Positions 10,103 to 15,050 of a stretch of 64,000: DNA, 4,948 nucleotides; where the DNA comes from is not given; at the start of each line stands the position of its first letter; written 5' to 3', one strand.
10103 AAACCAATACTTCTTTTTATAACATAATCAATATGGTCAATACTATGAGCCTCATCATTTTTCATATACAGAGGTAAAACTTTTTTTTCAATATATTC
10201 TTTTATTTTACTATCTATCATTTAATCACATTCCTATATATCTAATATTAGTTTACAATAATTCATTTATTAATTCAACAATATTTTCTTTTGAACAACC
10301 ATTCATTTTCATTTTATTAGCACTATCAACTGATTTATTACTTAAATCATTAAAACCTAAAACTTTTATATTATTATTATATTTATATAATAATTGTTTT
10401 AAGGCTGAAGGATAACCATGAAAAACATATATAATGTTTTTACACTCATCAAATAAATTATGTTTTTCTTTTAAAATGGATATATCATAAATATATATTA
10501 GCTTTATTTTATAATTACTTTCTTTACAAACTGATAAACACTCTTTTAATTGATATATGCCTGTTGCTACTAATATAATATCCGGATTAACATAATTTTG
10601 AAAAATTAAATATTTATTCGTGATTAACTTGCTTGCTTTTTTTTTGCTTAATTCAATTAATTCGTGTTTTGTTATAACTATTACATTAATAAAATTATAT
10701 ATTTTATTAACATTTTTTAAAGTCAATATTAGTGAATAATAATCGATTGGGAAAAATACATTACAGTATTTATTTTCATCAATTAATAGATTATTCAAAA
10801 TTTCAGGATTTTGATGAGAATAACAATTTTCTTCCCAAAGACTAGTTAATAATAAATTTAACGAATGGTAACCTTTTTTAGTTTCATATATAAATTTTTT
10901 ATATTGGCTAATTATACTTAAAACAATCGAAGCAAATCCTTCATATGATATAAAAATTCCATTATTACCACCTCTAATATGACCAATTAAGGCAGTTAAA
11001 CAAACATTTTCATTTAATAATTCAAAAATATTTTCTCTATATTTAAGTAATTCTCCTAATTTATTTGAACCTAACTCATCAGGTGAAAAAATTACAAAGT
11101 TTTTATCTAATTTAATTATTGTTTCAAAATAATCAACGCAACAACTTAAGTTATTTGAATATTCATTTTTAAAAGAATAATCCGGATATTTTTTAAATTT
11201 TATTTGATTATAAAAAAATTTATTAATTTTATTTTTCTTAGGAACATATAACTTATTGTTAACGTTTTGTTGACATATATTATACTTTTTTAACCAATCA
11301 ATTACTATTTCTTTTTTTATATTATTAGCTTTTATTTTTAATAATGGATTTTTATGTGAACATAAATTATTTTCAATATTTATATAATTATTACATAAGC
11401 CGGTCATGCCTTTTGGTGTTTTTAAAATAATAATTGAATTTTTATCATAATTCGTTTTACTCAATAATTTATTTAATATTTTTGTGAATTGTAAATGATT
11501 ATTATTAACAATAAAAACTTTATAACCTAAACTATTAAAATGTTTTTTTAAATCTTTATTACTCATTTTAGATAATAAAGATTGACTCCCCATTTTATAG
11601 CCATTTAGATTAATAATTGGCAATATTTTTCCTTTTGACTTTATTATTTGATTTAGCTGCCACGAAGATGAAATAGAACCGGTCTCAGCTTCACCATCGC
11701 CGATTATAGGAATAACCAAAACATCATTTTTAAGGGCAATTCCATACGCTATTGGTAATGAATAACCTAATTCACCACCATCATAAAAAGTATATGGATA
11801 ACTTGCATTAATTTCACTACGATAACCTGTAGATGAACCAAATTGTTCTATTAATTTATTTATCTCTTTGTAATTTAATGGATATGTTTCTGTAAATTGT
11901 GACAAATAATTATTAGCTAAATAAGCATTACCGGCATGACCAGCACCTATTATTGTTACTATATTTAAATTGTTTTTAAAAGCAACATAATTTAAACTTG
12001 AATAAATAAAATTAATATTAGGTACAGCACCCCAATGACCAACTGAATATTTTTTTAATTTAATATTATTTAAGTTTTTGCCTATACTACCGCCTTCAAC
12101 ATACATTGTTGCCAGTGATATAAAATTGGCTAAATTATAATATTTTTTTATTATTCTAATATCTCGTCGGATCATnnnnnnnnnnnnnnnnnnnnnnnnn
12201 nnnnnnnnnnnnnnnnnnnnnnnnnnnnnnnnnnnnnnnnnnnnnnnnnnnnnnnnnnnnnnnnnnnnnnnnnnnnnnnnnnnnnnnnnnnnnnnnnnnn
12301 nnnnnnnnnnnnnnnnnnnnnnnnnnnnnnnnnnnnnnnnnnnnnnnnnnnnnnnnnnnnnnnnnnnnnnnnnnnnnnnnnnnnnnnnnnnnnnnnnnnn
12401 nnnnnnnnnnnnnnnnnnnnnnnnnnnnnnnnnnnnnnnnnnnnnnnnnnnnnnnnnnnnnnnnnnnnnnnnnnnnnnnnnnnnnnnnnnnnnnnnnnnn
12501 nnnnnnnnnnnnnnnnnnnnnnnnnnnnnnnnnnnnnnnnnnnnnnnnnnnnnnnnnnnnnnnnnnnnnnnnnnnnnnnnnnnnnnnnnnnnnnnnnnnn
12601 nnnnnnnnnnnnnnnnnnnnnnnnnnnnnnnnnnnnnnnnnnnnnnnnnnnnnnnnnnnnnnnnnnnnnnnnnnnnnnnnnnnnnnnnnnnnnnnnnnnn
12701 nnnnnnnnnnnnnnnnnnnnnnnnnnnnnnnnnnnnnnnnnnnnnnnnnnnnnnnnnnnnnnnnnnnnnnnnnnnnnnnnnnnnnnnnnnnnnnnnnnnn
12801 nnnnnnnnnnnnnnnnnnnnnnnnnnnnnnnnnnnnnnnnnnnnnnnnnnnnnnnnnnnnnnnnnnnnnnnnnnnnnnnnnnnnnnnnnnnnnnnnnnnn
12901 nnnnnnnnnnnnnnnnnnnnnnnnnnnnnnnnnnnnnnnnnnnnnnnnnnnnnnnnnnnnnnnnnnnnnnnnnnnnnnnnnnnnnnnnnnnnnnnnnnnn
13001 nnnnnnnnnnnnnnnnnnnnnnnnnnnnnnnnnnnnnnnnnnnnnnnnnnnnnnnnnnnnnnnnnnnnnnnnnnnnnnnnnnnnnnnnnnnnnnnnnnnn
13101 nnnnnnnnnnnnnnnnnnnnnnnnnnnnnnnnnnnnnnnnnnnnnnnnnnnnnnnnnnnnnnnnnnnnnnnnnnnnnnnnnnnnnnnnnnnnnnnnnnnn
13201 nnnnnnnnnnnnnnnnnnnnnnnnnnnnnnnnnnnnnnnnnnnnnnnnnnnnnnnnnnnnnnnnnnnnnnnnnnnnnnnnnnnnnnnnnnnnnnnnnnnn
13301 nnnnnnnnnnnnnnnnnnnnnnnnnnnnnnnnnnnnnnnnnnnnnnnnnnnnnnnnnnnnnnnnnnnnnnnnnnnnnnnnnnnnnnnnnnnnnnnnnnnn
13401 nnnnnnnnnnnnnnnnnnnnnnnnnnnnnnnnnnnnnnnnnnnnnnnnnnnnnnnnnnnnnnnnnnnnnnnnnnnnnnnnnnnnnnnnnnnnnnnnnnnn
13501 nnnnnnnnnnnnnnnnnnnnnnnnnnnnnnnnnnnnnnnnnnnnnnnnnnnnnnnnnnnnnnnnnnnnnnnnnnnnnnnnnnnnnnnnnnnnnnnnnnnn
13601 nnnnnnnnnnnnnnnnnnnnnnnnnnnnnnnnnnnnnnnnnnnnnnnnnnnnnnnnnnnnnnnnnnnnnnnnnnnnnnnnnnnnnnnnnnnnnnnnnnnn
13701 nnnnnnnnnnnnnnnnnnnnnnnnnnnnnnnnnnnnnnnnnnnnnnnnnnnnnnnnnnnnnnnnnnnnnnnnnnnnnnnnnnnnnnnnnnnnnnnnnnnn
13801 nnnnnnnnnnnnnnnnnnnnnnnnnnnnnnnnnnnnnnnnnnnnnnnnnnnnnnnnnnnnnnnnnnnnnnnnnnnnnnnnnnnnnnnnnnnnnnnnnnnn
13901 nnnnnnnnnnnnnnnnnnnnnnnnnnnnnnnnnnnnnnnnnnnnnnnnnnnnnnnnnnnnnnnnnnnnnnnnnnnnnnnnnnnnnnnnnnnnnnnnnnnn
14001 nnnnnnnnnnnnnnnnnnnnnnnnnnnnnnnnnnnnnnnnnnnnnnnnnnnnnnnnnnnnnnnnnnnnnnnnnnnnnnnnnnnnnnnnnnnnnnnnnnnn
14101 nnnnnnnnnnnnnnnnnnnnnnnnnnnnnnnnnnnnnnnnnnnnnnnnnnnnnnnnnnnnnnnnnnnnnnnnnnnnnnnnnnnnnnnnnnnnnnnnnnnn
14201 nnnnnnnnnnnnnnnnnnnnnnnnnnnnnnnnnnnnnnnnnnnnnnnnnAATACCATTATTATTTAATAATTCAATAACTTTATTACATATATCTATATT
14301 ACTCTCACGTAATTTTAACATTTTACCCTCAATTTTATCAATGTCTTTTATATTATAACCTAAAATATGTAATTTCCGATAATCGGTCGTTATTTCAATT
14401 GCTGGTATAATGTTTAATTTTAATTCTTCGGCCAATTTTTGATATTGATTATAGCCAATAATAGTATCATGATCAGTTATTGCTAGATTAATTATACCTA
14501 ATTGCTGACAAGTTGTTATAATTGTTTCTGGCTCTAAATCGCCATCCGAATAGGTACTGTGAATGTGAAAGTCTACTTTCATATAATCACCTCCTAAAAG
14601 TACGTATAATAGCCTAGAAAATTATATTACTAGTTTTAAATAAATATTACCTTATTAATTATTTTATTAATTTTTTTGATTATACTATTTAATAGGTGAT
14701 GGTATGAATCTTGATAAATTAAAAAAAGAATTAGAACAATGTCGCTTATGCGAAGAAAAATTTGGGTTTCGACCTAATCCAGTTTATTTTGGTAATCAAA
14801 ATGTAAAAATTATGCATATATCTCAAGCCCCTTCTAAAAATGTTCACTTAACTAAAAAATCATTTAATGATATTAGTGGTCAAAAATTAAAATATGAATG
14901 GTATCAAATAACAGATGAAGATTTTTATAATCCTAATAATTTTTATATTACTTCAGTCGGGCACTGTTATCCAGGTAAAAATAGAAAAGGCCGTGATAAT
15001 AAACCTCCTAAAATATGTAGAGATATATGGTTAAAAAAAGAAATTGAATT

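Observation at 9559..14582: Tight four-gene operon: PHP phosphoesterase, GrpB-fusion, truncated phosphoketolase paralog, HD hydrolase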

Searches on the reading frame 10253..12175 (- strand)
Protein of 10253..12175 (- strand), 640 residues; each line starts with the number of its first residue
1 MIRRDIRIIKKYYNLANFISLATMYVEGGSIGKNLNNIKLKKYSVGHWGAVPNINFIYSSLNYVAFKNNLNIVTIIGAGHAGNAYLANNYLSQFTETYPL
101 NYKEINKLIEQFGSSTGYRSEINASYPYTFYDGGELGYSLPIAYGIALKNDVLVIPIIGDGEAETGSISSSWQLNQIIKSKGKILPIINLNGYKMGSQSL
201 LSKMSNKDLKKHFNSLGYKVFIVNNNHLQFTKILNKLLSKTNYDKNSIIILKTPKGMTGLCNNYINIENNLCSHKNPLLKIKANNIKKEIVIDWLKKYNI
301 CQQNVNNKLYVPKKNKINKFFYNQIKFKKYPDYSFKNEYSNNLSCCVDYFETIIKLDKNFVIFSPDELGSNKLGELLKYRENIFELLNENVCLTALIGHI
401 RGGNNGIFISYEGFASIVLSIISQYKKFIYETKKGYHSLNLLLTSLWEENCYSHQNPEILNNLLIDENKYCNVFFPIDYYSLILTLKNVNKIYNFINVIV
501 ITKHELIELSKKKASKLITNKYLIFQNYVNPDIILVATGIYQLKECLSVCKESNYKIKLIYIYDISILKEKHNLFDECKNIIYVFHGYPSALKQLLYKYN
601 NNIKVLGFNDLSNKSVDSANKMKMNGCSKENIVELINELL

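Call 3: search_protein_families(library=pfam, proteins=[window:10253-12175:-], max_evalue=0.01)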
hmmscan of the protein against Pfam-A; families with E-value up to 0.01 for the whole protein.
window:10253-12175:- (640 aa): 4 families
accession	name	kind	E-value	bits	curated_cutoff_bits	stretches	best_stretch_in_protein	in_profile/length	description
PF09364.15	XFP_N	-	2.1e-59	201.6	23.7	1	6-307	7-334/364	XFP N-terminal domain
PF03894.20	XFP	-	3.7e-26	92.4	22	1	349-488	6-173/177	D-xylulose 5-phosphate/D-fructose 6-phosphate phosphoketolase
PF09363.15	XFP_C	-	3.1e-07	30.5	23.4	1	528-610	32-133/202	XFP C-terminal domain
PF02775.26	TPP_enzyme_C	-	0.00015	22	21.9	1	127-238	18-141/151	Thiamine pyrophosphate enzyme, C-terminal TPP binding domain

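Call 4: search_protein_families(library=ncbifam, proteins=[window:10253-12175:-], max_evalue=0.01)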
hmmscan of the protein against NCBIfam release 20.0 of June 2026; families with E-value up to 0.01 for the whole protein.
window:10253-12175:- (640 aa): 10 families
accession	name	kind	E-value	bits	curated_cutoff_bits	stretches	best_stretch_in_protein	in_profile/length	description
NF003616.0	PRK05261.1-1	subfamily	5.7e-109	365.5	777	2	5-300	6-329/788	phosphoketolase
NF003619.0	PRK05261.1-4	subfamily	4.6e-87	292.8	962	2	4-299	17-339/799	phosphoketolase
NF003621.0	PRK05261.1-6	subfamily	4.3e-75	253.2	1295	2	4-300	13-337/801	phosphoketolase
NF003618.0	PRK05261.1-3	subfamily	2.3e-74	251.1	1199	2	7-381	12-435/789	phosphoketolase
NF003617.0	PRK05261.1-2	subfamily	8e-68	229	1143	2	5-302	19-343/797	phosphoketolase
NF003620.0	PRK05261.1-5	equivalog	2.3e-56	191.3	1518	2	6-300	22-346/825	phosphoketolase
TIGR00232.1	tktlase_bact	equivalog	3.6e-09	35.5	682.25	2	453-639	466-652/654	transketolase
NF004559.0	PRK05899.2-5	equivalog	1.6e-07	30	488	1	126-358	118-343/627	transketolase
NF005485.1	PRK07092.1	equivalog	0.00011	21.1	493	1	121-172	383-434/523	benzoylformate decarboxylase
TIGR03846.1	sulfopy_beta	equivalog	0.00046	20.1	221.5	1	128-236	36-142/182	sulfopyruvate decarboxylase subunit beta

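Call 9: search_protein_families(library=padloc, proteins=[window:10253-12175:-], max_evalue=0.01)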
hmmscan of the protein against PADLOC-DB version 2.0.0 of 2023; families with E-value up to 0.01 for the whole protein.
window:10253-12175:- (640 aa): 0 families

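Call 31: search_solved_structures(query=window:10253-12175:-, show_alignments=1, max_evalue=0.001)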
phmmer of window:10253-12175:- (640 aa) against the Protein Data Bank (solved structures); distinct sequences matched with E-value up to 0.001: 10.
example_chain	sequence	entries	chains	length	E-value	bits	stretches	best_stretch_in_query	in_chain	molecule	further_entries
9cd3_A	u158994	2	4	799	5e-64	220.3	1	6-611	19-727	Phosphoketolase family protein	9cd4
8io8_A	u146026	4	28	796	1.3e-62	215.6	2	9-299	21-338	Probable phosphoketolase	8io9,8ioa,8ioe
8io6_A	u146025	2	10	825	4.6e-55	190.7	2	9-300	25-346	Xylulose5phosphatefructose6phosphate phosphoketolase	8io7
3ai7_A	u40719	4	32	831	4.8e-55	190.6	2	9-300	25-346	Xylulose-5-phosphate/fructose-6-phosphate phosphoketolase | Phosphoketolase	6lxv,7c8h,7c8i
3ahc_A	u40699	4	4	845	1.5e-52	182.4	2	8-221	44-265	Xylulose 5-phosphate/fructose 6-phosphate phosphoketolase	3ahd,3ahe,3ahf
3ahh_A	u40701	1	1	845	2.1e-52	181.9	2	8-221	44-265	Xylulose 5-phosphate/fructose 6-phosphate phosphoketolase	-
3ahi_A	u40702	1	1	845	4e-52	181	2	8-221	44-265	Xylulose 5-phosphate/fructose 6-phosphate phosphoketolase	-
3ahj_A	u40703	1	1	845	3.6e-51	177.8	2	8-221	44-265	Xylulose 5-phosphate/fructose 6-phosphate phosphoketolase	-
3ahg_A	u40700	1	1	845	3.7e-51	177.8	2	8-221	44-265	Xylulose 5-phosphate/fructose 6-phosphate phosphoketolase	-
6gua_A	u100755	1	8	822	3.3e-45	158.2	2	32-239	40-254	Probable phosphoketolase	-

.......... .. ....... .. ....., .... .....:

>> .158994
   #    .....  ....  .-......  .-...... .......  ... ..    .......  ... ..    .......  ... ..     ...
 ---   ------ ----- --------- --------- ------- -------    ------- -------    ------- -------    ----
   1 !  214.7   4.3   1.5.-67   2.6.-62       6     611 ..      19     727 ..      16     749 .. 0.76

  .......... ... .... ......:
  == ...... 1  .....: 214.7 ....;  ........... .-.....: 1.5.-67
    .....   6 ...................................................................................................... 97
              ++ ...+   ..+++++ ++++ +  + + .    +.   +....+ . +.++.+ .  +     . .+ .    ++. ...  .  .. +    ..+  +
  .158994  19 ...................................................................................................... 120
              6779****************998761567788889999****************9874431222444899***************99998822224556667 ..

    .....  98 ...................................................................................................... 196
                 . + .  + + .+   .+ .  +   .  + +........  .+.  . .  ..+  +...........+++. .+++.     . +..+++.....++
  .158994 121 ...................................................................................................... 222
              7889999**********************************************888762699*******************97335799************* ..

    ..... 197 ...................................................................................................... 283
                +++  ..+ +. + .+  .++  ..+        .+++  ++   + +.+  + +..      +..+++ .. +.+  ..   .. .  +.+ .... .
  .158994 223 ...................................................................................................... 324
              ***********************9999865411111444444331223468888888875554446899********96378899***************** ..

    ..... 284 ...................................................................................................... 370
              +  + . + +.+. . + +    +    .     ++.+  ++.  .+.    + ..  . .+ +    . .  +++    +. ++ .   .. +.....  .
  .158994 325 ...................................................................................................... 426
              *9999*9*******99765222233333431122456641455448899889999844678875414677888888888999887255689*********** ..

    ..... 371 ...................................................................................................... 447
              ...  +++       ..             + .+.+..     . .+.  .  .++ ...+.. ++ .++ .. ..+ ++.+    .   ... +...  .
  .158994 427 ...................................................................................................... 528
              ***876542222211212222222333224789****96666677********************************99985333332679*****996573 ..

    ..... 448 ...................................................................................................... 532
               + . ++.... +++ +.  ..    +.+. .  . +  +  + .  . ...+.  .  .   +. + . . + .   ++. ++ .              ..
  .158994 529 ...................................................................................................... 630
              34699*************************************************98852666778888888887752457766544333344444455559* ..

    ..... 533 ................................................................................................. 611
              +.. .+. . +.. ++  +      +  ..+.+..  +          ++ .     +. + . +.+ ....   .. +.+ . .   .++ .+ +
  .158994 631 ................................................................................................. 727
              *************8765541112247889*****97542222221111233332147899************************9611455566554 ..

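Call 38: find_homologous_proteins(query=window:10253-12175:-)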
Query window:10253-12175:- (640 aa): 7424 proteins with E <= 0.001 among 8000 candidates; the best 120 are listed.
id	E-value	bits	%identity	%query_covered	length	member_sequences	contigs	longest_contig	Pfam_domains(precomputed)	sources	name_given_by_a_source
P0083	0.0e+0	1406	100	100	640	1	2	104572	PF09363.16,PF09364.16,PF03894.21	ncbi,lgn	-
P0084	3.1e-127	444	40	100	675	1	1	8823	PF09363.16,PF09364.16,PF03894.21,PF22613.2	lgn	-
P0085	1.2e-122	429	40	100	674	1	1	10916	PF09363.16,PF09364.16,PF03894.21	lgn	-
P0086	5.9e-114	400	40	100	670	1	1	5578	PF09363.16,PF09364.16,PF03894.21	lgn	-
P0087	1.5e-113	399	39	98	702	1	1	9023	PF09363.16,PF09364.16,PF03894.21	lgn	-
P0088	2.3e-113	398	41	98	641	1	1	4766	PF09363.16,PF09364.16,PF03894.21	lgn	-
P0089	1.9e-111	392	38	98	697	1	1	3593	PF09363.16,PF09364.16,PF03894.21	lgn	-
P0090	2.3e-111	392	41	99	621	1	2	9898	PF09364.16,PF03894.21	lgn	-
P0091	2.6e-111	391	38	98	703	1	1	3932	PF09363.16,PF09364.16,PF03894.21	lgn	-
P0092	1.5e-110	389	37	99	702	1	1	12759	PF09363.16,PF09364.16,PF03894.21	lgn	-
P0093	7.4e-110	387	39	99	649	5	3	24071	PF09363.16,PF09364.16,PF03894.21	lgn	-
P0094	1.7e-109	385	39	99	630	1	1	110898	PF09363.16,PF09364.16,PF03894.21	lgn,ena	-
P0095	3.7e-109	384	38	99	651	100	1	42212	PF09363.16,PF09364.16,PF03894.21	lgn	-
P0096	7.3e-108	380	36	99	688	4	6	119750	PF09363.16,PF09364.16,PF03894.21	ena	-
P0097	2.9e-107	378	39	98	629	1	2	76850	PF09363.16,PF09364.16,PF03894.21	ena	-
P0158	1.4e-97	346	34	99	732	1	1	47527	PF09363.16,PF09364.16,PF03894.21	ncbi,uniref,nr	ncbi:phosphoketolase family protein [Clostridium beijerinckii]|uniref:phosphoketolase family protein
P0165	4.5e-97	344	38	95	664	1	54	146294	PF09363.16,PF09364.16,PF03894.21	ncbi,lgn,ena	-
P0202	5.6e-91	324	39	94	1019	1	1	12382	PF09363.16,PF09364.16,PF03894.21,PF02811.27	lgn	-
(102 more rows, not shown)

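Call 39: find_encoding_contigs(protein=P0165, flank=8000, max_places=1)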
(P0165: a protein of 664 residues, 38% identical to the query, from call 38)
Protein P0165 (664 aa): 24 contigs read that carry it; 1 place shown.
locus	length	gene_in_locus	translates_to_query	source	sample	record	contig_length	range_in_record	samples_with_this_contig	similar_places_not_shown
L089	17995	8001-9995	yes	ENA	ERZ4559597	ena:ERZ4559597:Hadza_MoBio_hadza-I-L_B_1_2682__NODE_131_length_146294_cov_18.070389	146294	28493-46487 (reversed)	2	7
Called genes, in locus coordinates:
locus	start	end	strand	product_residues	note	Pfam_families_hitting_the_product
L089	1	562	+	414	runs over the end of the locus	PF05697:Trigger_N, PF00254:FKBP_C, PF05698:Trigger_C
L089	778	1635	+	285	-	PF00198:2-oxoacid_dh (weak)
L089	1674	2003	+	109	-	PF05103:DivIVA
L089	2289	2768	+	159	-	PF12844:HTH_19 (weak), PF13413:HTH_25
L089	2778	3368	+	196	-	PF01066:CDP-OH_P_transf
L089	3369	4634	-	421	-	PF02388:FemAB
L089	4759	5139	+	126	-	PF09547:SpoIVA_ATPase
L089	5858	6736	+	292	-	PF00126:HTH_1, PF03466:LysR_substrate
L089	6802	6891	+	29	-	-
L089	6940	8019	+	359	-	-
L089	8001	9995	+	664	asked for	PF09364:XFP_N, PF03894:XFP, PF09363:XFP_C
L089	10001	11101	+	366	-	PF02811:PHP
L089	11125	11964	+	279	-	PF02811:PHP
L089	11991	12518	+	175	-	PF04229:GrpB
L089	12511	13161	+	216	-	PF00702:Hydrolase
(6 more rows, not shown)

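Call 40: find_encoding_contigs(protein=P0158, flank=9000, max_places=1)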
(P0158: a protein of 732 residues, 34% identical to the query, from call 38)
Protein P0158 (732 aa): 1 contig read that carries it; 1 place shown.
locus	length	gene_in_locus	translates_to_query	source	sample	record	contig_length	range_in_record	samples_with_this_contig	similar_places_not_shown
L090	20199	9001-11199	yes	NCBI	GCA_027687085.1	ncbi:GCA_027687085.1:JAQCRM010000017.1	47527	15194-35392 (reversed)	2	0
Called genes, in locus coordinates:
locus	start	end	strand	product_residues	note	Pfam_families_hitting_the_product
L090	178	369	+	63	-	-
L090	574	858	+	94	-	-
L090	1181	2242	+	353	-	PF14907:NTP_transf_5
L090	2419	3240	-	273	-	PF01548:DEDD_Tnp_IS110, PF02371:Transposase_20 (weak)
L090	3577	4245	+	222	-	PF01712:dNK, PF13238:AAA_18 (weak), PF02223:Thymidylate_kin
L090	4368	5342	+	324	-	PF00005:ABC_tran, PF13304:AAA_21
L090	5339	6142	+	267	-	-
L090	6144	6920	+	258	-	PF06182:ABC2_membrane_6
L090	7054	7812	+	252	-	PF13483:Lactamase_B_3 (weak)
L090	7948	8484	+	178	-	PF04229:GrpB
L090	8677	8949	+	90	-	PF00550:PP-binding (weak)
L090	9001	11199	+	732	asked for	PF09364:XFP_N, PF03894:XFP, PF09363:XFP_C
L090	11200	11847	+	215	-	PF00702:Hydrolase, PF13419:HAD_2, PF13242:Hydrolase_like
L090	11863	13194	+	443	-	PF00201:UDPGT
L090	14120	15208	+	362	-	-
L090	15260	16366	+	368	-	PF02811:PHP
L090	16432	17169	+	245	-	PF01902:Diphthami_syn_2_N, PF28410:Diphthami_syn_2_C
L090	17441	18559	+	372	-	-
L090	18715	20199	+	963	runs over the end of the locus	PF16861:Carbam_trans_C, PF02811:PHP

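Call 41: find_encoding_contigs(protein=P0202, flank=8000, max_places=1)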
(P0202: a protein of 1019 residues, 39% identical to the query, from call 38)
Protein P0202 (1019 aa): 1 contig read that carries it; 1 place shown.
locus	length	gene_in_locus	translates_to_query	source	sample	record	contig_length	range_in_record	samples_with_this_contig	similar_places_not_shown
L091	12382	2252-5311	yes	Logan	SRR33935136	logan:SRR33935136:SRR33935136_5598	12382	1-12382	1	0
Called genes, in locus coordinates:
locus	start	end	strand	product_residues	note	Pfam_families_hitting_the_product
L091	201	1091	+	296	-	PF00126:HTH_1, PF03466:LysR_substrate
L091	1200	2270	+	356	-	-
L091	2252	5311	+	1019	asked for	PF09364:XFP_N, PF03894:XFP, PF09363:XFP_C, PF02811:PHP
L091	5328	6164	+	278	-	PF02811:PHP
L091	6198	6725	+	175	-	PF04229:GrpB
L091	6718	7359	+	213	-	PF00702:Hydrolase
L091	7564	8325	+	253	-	PF01145:Band_7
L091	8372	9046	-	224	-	PF00578:AhpC-TSA, PF08534:Redoxin, PF10417:1-cysPrx_C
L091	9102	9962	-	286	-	-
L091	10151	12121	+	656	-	PF17191:RecG_wedge, PF04851:ResIII, PF00270:DEAD, PF00271:Helicase_C, PF19833:RecG_dom3_C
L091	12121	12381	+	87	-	?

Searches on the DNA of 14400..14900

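Call 73: search_rna_families(source=window, start=14400, end=14900, threshold=evalue, max_evalue=1)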
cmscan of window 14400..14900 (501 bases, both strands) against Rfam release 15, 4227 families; matches with E-value up to 1: 0.
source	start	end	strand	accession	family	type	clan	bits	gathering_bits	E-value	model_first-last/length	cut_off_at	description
